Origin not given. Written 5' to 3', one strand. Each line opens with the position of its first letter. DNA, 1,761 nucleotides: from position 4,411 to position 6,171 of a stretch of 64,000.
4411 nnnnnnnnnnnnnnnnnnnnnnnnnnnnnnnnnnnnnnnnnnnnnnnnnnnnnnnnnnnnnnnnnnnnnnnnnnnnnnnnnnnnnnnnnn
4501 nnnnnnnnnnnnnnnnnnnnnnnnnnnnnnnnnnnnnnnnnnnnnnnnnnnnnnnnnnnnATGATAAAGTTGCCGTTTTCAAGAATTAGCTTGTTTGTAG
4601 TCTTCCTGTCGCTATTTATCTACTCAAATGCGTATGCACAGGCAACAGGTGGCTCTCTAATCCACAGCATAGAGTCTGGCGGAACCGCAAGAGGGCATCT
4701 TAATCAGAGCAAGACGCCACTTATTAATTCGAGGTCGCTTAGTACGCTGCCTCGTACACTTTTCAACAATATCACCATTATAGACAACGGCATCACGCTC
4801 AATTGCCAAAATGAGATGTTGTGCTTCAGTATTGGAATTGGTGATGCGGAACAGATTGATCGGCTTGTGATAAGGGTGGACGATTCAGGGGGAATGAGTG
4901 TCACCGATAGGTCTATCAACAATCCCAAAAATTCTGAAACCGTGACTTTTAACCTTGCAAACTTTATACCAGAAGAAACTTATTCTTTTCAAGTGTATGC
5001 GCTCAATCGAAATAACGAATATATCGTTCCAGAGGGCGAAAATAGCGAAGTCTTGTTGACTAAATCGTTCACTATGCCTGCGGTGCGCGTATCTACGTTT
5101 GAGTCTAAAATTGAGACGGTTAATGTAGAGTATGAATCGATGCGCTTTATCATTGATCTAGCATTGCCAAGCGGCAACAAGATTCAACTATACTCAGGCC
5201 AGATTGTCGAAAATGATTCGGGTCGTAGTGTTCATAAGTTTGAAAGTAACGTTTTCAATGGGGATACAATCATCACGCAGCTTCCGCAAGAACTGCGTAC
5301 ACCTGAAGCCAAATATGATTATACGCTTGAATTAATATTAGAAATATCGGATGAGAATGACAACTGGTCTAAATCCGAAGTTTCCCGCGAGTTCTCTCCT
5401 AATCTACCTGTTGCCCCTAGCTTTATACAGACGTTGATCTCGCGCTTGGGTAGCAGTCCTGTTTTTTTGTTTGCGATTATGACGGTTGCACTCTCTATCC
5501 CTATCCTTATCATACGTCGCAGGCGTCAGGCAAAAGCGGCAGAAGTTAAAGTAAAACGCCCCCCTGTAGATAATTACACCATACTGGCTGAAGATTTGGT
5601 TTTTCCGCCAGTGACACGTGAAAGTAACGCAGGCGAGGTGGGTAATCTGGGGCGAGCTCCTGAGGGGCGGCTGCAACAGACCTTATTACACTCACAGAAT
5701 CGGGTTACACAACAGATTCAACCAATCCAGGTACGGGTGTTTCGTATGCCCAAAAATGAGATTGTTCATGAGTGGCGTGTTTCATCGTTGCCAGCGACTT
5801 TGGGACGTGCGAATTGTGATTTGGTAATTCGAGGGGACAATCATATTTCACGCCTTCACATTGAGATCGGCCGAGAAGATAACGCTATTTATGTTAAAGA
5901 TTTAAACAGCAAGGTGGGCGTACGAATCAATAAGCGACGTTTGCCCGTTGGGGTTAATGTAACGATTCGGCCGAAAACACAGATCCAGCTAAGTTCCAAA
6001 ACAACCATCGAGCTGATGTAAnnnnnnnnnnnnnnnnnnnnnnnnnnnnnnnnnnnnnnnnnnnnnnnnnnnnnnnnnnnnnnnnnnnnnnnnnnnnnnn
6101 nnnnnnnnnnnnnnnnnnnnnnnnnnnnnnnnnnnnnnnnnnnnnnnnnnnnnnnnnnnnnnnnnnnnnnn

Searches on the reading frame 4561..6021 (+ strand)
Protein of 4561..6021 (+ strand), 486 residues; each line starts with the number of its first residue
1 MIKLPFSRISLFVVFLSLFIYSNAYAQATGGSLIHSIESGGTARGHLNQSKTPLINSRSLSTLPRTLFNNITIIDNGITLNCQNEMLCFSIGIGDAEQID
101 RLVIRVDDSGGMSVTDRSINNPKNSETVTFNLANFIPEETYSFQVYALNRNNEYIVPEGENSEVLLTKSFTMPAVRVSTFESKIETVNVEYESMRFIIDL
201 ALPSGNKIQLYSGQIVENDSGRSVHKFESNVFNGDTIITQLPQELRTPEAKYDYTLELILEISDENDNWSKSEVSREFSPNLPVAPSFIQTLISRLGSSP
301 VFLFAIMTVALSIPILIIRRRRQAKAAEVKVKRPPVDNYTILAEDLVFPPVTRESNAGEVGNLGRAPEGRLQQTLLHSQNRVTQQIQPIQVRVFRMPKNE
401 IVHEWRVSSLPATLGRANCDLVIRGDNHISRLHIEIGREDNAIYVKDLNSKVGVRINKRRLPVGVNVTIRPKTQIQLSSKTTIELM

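Call 85: search_protein_families(library=pfam, proteins=[window:4561-6021:+], max_evalue=0.00001)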
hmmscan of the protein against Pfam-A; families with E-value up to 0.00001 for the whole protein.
window:4561-6021:+ (486 aa): 1 family
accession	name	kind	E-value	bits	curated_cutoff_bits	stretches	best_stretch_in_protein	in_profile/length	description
PF00498.31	FHA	-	5.5e-11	43.2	20.7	1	413-477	2-66/67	FHA domain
